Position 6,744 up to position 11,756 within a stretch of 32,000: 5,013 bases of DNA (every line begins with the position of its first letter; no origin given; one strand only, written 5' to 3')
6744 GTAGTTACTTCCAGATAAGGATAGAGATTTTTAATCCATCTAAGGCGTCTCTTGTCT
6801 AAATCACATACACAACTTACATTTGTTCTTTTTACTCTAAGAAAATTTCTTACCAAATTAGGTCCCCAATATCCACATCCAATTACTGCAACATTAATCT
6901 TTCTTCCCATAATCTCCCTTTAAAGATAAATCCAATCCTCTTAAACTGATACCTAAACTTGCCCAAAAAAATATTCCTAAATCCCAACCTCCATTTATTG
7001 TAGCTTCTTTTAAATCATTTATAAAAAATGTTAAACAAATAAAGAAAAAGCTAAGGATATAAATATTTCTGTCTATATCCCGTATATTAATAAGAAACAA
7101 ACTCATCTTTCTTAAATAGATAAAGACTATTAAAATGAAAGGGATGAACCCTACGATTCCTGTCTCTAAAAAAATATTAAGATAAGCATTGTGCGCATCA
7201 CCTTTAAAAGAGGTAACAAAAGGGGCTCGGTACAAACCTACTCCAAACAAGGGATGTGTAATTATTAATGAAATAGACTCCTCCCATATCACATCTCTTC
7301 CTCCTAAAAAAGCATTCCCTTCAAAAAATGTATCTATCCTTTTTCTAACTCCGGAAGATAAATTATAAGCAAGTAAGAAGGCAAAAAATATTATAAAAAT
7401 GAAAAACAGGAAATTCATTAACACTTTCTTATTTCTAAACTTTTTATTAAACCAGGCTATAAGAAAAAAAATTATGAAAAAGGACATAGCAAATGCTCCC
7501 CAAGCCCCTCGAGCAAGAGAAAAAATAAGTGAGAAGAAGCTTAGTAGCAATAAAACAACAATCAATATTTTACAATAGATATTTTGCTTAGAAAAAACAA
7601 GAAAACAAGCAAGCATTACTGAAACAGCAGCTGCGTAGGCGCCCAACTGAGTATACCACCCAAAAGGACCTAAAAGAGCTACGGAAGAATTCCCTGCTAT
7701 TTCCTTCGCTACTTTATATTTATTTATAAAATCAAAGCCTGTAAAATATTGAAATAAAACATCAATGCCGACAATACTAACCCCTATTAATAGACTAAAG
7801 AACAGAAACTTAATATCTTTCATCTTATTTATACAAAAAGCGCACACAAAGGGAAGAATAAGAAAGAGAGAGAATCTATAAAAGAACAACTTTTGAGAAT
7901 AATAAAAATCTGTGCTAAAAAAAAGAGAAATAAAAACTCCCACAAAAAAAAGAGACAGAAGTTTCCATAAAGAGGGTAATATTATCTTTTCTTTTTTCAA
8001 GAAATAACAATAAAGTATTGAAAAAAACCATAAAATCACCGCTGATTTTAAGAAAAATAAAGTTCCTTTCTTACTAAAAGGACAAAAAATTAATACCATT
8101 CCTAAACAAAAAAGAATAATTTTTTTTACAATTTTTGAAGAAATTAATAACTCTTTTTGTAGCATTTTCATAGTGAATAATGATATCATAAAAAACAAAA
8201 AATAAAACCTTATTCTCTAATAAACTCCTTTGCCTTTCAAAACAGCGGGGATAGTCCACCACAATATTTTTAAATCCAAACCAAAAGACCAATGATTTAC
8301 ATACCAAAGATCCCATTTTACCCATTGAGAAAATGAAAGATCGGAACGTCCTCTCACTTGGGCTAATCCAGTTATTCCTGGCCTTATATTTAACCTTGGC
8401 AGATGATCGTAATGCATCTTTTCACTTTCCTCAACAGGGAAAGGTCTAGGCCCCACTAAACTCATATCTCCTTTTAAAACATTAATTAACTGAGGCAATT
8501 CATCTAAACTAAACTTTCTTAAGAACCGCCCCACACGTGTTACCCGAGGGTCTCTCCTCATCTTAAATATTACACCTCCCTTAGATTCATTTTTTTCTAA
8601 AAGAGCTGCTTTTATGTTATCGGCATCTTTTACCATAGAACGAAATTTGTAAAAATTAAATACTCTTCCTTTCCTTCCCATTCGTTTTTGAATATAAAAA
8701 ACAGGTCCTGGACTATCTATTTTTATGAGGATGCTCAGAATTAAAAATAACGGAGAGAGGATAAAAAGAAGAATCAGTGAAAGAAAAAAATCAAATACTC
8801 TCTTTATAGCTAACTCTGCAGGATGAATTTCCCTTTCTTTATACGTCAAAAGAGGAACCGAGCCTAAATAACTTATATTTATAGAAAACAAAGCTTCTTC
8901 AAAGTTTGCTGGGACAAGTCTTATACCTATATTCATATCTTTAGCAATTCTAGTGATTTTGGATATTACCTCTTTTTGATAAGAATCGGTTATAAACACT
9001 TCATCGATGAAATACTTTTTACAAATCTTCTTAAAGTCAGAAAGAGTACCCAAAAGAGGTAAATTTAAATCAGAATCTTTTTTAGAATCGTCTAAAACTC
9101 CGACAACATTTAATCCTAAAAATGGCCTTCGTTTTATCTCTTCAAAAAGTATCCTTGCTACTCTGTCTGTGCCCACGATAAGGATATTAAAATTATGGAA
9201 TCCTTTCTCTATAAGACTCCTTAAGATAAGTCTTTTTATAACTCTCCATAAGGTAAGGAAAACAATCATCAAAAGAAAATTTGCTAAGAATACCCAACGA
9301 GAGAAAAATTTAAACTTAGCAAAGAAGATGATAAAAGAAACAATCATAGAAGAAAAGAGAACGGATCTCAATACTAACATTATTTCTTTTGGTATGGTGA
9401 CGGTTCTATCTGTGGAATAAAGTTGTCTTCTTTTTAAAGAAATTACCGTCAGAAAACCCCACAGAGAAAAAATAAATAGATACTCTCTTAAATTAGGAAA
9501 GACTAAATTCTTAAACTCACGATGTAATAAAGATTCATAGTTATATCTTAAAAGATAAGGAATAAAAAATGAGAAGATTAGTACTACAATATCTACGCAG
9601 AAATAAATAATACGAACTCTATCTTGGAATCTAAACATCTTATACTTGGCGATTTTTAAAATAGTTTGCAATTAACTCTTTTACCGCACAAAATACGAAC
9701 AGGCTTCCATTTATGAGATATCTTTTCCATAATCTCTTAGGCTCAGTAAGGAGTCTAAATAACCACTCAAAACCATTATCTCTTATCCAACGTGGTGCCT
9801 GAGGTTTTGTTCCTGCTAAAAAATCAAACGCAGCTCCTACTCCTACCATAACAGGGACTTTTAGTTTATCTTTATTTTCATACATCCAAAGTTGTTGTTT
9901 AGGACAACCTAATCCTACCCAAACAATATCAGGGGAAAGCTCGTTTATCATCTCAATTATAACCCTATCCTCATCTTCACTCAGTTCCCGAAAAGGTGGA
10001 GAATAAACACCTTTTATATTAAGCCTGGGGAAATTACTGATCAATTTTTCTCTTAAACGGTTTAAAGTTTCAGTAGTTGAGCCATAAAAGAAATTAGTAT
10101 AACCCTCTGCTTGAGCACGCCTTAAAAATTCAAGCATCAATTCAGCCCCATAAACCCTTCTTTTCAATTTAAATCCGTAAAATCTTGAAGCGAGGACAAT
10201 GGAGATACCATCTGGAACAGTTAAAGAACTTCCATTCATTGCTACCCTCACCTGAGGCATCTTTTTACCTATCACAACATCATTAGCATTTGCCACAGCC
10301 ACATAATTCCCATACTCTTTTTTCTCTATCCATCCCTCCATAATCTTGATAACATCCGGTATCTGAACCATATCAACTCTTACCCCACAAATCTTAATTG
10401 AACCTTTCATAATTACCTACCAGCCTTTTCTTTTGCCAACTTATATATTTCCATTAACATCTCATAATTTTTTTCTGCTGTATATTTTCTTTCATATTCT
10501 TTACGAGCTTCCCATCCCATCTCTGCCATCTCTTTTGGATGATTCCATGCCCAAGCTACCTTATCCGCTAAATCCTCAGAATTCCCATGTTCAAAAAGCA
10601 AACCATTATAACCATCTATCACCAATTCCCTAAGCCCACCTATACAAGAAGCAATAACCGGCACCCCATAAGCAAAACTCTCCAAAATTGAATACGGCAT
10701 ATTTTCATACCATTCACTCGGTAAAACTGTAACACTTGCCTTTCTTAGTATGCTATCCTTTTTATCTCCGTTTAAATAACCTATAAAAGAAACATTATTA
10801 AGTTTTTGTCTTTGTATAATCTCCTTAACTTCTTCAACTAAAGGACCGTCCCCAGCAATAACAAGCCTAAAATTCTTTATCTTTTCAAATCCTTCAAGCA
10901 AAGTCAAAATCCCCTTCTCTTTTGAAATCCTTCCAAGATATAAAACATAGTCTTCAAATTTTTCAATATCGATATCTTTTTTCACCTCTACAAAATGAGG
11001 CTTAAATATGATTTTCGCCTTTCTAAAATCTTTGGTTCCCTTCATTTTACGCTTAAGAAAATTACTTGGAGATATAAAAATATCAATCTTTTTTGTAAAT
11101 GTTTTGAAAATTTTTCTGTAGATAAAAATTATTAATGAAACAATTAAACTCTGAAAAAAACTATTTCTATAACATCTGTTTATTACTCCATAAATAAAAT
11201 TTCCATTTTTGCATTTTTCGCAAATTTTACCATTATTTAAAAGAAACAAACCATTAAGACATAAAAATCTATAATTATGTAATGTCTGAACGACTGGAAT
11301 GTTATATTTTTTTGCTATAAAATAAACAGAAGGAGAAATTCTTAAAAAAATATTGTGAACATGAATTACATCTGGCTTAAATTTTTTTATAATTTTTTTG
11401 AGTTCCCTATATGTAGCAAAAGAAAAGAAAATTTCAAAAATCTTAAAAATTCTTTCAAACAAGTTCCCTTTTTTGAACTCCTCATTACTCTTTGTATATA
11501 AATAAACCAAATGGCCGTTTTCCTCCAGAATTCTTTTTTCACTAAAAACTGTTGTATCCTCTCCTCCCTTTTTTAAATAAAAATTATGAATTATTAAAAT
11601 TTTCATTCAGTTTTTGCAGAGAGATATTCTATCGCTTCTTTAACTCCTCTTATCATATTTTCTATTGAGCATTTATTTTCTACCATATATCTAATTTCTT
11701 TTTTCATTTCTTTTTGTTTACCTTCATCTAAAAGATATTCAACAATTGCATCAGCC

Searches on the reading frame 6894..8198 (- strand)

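Call 25: search_protein_families(library=pfam, proteins=[window:6894-8198:-])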
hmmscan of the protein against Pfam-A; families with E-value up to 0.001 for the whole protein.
window:6894-8198:- (434 aa): 1 family
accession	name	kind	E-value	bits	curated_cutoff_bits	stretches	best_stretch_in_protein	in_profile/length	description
PF04932.20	Wzy_C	-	3.3e-18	66.4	31.7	1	216-355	2-149/149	O-Antigen ligase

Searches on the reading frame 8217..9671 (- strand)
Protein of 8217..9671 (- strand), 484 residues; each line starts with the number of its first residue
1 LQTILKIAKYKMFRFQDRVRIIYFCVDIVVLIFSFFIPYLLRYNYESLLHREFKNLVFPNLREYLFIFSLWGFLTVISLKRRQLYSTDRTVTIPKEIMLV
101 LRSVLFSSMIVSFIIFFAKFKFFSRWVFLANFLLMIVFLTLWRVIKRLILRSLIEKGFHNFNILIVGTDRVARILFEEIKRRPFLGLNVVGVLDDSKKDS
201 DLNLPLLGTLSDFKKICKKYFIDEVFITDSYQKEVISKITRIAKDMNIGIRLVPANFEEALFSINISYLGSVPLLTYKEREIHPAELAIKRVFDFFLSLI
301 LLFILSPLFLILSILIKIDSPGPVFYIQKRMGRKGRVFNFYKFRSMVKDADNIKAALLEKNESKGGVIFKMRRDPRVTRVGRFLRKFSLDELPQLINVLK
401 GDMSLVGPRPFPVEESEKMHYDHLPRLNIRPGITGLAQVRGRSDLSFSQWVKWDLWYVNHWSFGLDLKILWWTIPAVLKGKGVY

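Call 98: search_protein_families(library=pfam, proteins=[window:8217-9671:-], max_evalue=0.00001)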
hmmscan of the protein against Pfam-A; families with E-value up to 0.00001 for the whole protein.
window:8217-9671:- (484 aa): 2 families
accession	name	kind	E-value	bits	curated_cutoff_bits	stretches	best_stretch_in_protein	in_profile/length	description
PF02397.22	Bac_transf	-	1.4e-70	236.9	27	1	290-479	1-179/179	Bacterial sugar transferase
PF13727.12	CoA_binding_3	-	2.2e-20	73.9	25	1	84-254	5-175/175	CoA-binding domain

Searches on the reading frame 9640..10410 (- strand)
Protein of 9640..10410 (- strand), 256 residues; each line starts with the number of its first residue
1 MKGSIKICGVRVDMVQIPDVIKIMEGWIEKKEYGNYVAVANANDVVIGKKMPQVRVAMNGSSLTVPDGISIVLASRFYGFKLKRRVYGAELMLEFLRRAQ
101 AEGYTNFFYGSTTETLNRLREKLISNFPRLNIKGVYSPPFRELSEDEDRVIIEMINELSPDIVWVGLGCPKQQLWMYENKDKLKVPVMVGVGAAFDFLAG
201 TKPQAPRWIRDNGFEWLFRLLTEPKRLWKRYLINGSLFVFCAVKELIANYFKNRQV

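Call 98: search_protein_families(library=pfam, proteins=[window:9640-10410:-], max_evalue=0.00001)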
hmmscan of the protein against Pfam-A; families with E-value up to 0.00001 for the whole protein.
window:9640-10410:- (256 aa): 1 family
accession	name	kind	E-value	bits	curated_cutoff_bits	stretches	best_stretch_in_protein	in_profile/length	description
PF03808.19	Glyco_tran_WecG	-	1.4e-62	210.9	27.4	1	62-231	2-168/168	Glycosyl transferase WecG/TagA/CpsF family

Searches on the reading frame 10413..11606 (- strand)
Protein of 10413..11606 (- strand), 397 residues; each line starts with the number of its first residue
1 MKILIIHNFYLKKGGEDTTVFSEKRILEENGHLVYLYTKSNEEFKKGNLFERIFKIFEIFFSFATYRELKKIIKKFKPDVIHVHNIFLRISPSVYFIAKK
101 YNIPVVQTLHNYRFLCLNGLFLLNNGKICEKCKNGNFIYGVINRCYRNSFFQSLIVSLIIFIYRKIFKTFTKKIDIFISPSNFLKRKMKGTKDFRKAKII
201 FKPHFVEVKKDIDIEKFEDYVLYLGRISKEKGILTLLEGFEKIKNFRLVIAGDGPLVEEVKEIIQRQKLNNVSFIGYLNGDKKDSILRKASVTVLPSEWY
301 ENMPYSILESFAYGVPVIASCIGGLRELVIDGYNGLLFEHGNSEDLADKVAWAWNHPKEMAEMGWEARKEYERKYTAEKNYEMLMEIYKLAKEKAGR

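Call 98: search_protein_families(library=pfam, proteins=[window:10413-11606:-], max_evalue=0.00001)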
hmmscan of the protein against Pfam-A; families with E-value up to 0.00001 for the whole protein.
window:10413-11606:- (397 aa): 6 families
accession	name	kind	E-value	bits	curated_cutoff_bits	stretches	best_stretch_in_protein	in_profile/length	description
PF00534.26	Glycos_transf_1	-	7.5e-38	130.2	26.4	1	209-369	6-171/172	Glycosyl transferases group 1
PF13692.12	Glyco_trans_1_4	-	6e-32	111.3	27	1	220-353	3-139/142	Glycosyl transferases group 1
PF13439.12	Glyco_transf_4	-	5.6e-14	53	28.5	1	14-207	2-167/170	Glycosyltransferase Family 4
PF13579.12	Glyco_trans_4_4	-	7.3e-07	30.1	29.7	1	62-113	56-105/158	Glycosyl transferase 4-like domain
PF13477.12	Glyco_trans_4_2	-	1.4e-06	29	23.4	1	59-110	56-107/139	Glycosyl transferase 4-like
PF13524.12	Glyco_trans_1_2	-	2e-06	28.2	25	1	240-385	9-143/144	Glycosyl transferase-like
